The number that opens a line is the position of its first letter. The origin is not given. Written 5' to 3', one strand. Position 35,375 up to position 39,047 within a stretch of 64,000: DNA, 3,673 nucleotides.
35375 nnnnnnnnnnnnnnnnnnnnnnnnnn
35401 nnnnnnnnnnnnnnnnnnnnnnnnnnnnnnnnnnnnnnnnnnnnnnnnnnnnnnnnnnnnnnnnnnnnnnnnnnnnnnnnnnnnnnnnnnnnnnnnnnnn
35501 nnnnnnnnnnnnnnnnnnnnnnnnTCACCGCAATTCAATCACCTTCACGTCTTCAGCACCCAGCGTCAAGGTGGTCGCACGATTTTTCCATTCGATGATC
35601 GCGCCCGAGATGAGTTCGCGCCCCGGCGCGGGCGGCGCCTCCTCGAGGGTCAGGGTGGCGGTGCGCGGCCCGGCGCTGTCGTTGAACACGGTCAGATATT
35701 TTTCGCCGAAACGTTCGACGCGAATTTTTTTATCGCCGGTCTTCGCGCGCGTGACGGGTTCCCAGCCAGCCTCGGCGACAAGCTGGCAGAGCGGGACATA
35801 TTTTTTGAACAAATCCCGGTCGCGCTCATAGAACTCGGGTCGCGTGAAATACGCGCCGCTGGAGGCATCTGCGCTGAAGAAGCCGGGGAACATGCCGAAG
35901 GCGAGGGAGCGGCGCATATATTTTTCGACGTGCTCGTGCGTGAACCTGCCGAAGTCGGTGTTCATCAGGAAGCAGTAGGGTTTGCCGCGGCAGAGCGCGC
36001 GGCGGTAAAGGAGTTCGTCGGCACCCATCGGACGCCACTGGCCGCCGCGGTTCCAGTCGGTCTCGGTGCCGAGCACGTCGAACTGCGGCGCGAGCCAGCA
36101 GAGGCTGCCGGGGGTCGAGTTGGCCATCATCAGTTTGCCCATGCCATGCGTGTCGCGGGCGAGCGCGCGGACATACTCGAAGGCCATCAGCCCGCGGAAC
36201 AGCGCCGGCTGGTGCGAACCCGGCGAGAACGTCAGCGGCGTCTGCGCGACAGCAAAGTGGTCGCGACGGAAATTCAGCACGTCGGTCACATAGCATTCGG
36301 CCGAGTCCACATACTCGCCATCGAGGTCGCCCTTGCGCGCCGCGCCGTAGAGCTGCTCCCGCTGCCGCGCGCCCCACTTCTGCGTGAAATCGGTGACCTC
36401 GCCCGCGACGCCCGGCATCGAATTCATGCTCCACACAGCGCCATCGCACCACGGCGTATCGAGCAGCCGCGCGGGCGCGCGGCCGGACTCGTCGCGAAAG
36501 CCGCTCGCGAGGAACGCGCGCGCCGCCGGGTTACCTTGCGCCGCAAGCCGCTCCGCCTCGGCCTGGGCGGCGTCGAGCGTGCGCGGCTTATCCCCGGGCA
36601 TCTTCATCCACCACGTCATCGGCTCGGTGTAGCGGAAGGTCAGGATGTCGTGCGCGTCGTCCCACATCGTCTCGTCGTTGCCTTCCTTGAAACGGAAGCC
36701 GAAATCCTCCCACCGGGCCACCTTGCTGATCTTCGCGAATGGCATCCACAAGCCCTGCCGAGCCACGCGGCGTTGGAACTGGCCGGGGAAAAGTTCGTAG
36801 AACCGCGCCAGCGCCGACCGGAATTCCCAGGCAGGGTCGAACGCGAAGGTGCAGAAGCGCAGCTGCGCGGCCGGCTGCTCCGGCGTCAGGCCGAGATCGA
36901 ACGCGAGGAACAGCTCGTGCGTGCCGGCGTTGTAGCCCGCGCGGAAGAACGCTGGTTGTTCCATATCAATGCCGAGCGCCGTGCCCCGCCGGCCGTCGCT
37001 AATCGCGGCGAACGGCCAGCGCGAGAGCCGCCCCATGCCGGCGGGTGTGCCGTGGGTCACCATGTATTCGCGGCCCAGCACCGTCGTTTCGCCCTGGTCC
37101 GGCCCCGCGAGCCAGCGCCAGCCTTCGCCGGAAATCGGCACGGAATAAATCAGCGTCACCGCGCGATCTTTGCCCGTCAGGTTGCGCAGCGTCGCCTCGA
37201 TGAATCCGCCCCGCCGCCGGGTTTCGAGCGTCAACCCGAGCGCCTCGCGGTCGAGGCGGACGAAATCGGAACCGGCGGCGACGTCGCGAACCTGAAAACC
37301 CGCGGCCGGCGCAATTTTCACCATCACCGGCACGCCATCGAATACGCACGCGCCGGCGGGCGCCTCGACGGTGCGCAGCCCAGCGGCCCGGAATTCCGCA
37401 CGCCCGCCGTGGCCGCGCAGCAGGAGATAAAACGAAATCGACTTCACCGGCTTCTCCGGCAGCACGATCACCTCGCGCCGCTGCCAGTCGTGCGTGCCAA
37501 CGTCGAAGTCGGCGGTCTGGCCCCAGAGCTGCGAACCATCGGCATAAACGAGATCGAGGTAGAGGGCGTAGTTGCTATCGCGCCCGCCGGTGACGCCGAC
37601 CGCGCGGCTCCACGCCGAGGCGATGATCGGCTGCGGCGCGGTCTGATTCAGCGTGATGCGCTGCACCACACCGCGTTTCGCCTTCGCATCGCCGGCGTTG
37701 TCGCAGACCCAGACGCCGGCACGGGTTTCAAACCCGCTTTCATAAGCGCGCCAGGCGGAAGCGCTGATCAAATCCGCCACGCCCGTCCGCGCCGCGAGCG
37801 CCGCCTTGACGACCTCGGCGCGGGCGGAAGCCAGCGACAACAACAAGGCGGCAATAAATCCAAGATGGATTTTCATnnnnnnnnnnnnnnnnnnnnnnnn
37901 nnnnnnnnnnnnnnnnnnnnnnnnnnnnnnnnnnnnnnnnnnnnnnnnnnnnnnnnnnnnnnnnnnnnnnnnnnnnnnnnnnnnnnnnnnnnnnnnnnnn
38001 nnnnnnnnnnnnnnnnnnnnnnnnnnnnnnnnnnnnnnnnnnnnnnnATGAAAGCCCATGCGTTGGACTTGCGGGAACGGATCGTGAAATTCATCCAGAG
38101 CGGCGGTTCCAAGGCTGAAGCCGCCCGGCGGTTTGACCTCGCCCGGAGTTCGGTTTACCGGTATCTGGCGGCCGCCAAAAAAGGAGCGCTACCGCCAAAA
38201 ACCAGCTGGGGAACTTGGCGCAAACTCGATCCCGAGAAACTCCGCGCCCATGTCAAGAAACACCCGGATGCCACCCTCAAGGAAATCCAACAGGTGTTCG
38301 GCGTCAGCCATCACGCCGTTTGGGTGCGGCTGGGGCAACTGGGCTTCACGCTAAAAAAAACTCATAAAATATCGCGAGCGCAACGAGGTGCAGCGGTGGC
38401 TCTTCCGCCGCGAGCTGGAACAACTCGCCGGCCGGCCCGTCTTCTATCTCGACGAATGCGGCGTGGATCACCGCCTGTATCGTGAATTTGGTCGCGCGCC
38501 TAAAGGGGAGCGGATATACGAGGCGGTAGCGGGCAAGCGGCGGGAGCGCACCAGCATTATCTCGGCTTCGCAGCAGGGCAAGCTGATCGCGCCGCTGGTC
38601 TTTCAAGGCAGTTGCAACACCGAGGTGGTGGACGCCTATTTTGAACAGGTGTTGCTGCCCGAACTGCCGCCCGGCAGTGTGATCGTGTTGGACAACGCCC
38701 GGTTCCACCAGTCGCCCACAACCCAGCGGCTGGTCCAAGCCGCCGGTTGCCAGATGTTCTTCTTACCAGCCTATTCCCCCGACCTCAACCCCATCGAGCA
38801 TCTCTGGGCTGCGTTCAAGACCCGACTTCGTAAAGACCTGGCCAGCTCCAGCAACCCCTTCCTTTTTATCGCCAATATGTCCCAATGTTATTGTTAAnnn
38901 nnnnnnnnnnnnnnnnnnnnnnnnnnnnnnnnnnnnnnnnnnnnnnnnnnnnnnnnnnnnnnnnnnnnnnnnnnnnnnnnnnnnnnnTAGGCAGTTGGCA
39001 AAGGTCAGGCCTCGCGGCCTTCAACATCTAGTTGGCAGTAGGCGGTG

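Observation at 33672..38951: Conserved upstream element present before three consecutive secreted-protein genes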

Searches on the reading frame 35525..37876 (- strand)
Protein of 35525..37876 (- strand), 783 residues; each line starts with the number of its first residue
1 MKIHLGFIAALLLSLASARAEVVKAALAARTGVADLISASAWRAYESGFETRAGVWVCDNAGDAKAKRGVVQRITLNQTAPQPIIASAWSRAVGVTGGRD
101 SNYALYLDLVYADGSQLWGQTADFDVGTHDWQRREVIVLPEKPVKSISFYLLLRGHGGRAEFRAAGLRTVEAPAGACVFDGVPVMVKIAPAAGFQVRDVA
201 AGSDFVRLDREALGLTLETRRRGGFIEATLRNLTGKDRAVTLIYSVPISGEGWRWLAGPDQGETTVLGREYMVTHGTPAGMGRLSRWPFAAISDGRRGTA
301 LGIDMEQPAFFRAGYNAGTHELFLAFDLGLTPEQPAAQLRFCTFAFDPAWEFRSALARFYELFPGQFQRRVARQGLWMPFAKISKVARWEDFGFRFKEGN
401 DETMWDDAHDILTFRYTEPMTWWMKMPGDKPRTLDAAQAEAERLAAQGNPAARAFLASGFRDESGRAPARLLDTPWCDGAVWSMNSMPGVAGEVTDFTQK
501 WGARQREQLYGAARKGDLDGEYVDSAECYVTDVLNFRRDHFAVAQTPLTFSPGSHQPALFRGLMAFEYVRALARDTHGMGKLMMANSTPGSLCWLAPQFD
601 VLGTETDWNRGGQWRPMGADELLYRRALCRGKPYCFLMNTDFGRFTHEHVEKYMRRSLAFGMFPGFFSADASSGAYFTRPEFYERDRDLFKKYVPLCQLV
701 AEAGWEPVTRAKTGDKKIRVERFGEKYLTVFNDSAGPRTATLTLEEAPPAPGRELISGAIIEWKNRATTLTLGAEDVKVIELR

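Call 6: search_protein_families(library=pfam, proteins=[window:35525-37876:-], max_evalue=0.01)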
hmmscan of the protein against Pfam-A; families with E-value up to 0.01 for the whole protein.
window:35525-37876:- (783 aa): 0 families

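Call 45: find_homologous_proteins(query=window:35525-37876:-, max_evalue=1e-20)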
Query window:35525-37876:- (783 aa): 1447 proteins with E <= 1e-20 among 8000 candidates; the best 120 are listed.
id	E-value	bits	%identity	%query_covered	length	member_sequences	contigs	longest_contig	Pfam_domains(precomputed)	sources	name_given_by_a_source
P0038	0.0e+0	1811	100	100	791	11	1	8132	-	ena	-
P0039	0.0e+0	1620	88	100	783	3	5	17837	-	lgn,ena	-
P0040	0.0e+0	1515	83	99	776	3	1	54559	-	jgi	jgi:hypothetical protein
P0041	0.0e+0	1494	80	99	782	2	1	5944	-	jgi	-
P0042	0.0e+0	1453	79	100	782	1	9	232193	-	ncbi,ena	-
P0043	0.0e+0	1440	78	100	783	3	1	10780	-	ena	-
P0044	0.0e+0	1403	75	100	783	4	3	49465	-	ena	-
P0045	0.0e+0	1371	74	98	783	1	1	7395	-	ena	-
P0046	0.0e+0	1248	67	100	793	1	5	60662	-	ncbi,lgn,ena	-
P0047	0.0e+0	1247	69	97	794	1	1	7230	-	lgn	-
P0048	0.0e+0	1236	67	99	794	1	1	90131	-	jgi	jgi:hypothetical protein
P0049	0.0e+0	1235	68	99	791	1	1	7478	-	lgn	-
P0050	0.0e+0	1220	66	100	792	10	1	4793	-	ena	-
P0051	0.0e+0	1206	64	99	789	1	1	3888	-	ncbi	-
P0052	0.0e+0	1204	67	98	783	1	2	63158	-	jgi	jgi:hypothetical protein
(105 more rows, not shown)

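Call 46: find_encoding_contigs(protein=P0039, flank=9000, max_places=2)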
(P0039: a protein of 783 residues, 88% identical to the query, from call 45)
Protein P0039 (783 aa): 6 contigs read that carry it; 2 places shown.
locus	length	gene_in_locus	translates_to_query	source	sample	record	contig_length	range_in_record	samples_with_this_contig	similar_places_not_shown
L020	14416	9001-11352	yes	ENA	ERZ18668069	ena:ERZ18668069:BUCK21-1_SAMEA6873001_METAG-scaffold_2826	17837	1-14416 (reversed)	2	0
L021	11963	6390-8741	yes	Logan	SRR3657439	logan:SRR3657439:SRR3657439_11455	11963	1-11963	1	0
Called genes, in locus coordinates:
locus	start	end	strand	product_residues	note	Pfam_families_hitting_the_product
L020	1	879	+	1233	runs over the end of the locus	PF00989:PAS, PF08448:PAS_4, PF00989:PAS, PF13426:PAS_9, PF00989:PAS, PF08447:PAS_3, PF08448:PAS_4, PF13426:PAS_9, +7 more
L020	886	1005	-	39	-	-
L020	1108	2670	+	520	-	-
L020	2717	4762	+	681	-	PF16889:Hepar_II_III_N, PF07940:Hepar_II_III_C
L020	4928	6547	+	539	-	PF01738:DLH (faint), PF12697:Abhydrolase_6 (weak)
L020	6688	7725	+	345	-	PF22842:Pel9A-like_beta_helix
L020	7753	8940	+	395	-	PF05048:NosD (faint), PF13229:Beta_helix (weak)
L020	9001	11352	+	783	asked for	-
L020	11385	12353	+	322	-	PF01261:AP_endonuc_2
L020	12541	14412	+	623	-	PF00331:Glyco_hydro_10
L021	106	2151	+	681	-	PF16889:Hepar_II_III_N, PF07940:Hepar_II_III_C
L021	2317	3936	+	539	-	PF01738:DLH (faint), PF12697:Abhydrolase_6 (weak)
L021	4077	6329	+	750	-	PF22842:Pel9A-like_beta_helix, PF05048:NosD (faint), PF13229:Beta_helix (faint)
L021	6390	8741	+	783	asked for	-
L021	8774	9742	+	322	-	PF01261:AP_endonuc_2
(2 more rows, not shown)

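Call 47: find_encoding_contigs(protein=P0042, flank=10000, max_places=2)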
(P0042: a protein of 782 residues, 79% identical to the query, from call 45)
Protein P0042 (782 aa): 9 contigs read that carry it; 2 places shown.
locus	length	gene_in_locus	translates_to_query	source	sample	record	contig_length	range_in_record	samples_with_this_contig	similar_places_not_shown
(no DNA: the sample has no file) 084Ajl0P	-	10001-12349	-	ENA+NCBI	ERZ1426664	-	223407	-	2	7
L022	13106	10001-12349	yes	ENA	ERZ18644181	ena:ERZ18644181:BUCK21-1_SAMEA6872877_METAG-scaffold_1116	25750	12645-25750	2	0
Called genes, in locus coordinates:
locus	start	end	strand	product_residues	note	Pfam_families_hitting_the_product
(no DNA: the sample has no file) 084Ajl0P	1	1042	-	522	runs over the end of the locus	-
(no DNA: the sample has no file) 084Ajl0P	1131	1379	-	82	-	PF27258:NspV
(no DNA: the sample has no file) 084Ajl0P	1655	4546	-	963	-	PF00070:Pyr_redox (faint), PF00890:FAD_binding_2 (faint), PF01134:GIDA (faint), PF07992:Pyr_redox_2 (faint), PF12831:FAD_oxidored, PF03130:HEAT_PBS (faint), PF13646:HEAT_2 (faint)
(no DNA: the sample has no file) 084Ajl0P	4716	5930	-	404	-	PF01011:PQQ (faint), PF13570:Beta-prop_ACSF4 (faint), PF13360:PQQ_2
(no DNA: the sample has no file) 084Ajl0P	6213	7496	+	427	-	PF01408:GFO_IDH_MocA, PF19051:GFO_IDH_MocA_C2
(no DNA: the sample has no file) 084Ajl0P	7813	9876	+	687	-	-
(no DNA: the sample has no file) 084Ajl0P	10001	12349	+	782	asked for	-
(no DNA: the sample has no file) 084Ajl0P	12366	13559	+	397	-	-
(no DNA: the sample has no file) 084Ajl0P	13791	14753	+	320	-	PF08450:SGL (faint)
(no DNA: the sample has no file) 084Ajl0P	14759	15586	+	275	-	PF12974:Phosphonate-bd, PF09084:NMT1 (faint)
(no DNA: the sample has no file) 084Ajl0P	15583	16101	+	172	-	PF12838:Fer4_7 (faint), PF12797:Fer4_2 (faint), PF12837:Fer4_6 (faint), PF00037:Fer4 (weak)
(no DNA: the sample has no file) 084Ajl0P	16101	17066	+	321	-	PF12801:Fer4_5, PF12797:Fer4_2 (faint), PF00037:Fer4 (weak), PF25160:LdpA_Fe-S-bd (weak)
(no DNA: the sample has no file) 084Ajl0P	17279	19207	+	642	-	PF00012:HSP70, PF06723:MreB_Mbl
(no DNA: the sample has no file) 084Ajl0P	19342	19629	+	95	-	PF00166:Cpn10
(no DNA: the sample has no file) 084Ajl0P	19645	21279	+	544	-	PF00118:Cpn60_TCP1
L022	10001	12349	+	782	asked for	-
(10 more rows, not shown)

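Call 48: find_encoding_contigs(protein=P0040, flank=10000, max_places=2)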
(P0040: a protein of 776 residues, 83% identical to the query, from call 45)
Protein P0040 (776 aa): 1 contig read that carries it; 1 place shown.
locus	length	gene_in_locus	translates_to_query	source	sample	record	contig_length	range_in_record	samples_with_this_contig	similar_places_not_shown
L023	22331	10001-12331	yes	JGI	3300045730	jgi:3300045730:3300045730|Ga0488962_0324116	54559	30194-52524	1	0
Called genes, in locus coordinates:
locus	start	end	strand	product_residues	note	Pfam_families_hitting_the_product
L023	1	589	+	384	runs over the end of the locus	PF00990:GGDEF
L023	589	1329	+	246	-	PF03740:PdxJ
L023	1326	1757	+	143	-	PF01648:ACPS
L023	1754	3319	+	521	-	PF03853:YjeF_N, PF01256:Carb_kinase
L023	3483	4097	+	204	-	PF07894:SACK1 (faint), PF13091:PLDc_2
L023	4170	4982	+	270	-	PF01113:DapB_N, PF05173:DapB_C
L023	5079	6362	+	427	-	PF01408:GFO_IDH_MocA, PF19051:GFO_IDH_MocA_C2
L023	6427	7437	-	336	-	PF04616:Glyco_hydro_43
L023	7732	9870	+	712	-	-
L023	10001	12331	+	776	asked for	-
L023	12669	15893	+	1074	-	PF00128:Alpha-amylase (weak)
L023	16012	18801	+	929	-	PF17132:Glyco_hydro_106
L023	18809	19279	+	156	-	PF01243:PNPOx_N, PF12900:Pyridox_ox_2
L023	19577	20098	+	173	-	-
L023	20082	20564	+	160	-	-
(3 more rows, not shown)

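Call 65: find_encoding_contigs(protein=P0044, flank=10000, max_places=1)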
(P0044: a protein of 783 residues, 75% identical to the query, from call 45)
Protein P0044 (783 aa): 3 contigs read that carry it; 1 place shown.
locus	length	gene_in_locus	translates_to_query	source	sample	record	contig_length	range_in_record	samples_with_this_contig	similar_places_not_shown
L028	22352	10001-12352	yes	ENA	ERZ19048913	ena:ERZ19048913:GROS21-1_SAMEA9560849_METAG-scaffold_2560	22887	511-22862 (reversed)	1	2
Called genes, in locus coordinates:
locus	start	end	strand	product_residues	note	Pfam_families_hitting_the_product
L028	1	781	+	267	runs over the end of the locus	?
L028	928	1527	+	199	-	PF07894:SACK1 (weak), PF13091:PLDc_2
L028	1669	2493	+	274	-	PF01113:DapB_N, PF05173:DapB_C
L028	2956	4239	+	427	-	PF01408:GFO_IDH_MocA, PF19051:GFO_IDH_MocA_C2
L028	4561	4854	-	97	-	-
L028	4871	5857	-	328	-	PF04616:Glyco_hydro_43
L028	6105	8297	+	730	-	-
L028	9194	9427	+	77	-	-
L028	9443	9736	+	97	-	-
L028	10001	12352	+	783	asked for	-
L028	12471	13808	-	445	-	-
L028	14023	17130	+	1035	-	PF00128:Alpha-amylase (weak)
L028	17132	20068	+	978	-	PF17132:Glyco_hydro_106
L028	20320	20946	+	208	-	-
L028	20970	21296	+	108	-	-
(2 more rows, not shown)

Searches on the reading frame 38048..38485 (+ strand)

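Call 6: search_protein_families(library=pfam, proteins=[window:38048-38485:+], max_evalue=0.01)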
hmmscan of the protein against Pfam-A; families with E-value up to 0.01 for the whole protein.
window:38048-38485:+ (145 aa): 9 families
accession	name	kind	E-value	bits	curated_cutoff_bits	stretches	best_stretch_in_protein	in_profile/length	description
PF01710.22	HTH_Tnp_IS630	-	1.6e-19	70.6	21.3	1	3-111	2-107/119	Transposase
PF13384.12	HTH_23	-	1.6e-08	34.5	24.6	1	7-46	5-45/50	Homeodomain-like domain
PF02796.21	HTH_7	-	1.9e-06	28.4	23.8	1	10-42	12-44/45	Helix-turn-helix domain of resolvase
PF13518.12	HTH_28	-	2e-06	28.2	25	1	9-42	2-35/52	Helix-turn-helix domain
PF13551.12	HTH_29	-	0.00048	20.6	28.1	1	16-63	8-61/64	Winged helix-turn helix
PF09339.16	HTH_IclR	-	0.00051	20.2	22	1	23-41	22-40/52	IclR helix-turn-helix domain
PF08281.18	Sigma70_r4_2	-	0.001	19.1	25.7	0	21-45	28-52/54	Sigma-70, region 4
PF04218.19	CENP-B_N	-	0.0012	18.9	21.2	1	11-44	14-47/53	CENP-B N-terminal DNA-binding domain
PF13412.12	HTH_24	-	0.0087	16.1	21.9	0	69-98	12-41/48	Winged helix-turn-helix DNA-binding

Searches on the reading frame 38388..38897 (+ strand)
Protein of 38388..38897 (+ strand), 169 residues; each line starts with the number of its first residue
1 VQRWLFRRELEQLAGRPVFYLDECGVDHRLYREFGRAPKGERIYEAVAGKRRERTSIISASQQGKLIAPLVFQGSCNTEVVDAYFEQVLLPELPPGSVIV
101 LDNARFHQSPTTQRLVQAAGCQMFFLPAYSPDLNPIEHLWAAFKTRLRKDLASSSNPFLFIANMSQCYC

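Call 6: search_protein_families(library=pfam, proteins=[window:38388-38897:+], max_evalue=0.01)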
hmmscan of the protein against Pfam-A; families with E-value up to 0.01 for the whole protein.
window:38388-38897:+ (169 aa): 1 family
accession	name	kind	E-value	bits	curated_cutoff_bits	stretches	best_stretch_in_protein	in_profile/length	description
PF13358.12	DDE_3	-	4.2e-35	121.2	28.6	1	18-149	2-135/146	DDE superfamily endonuclease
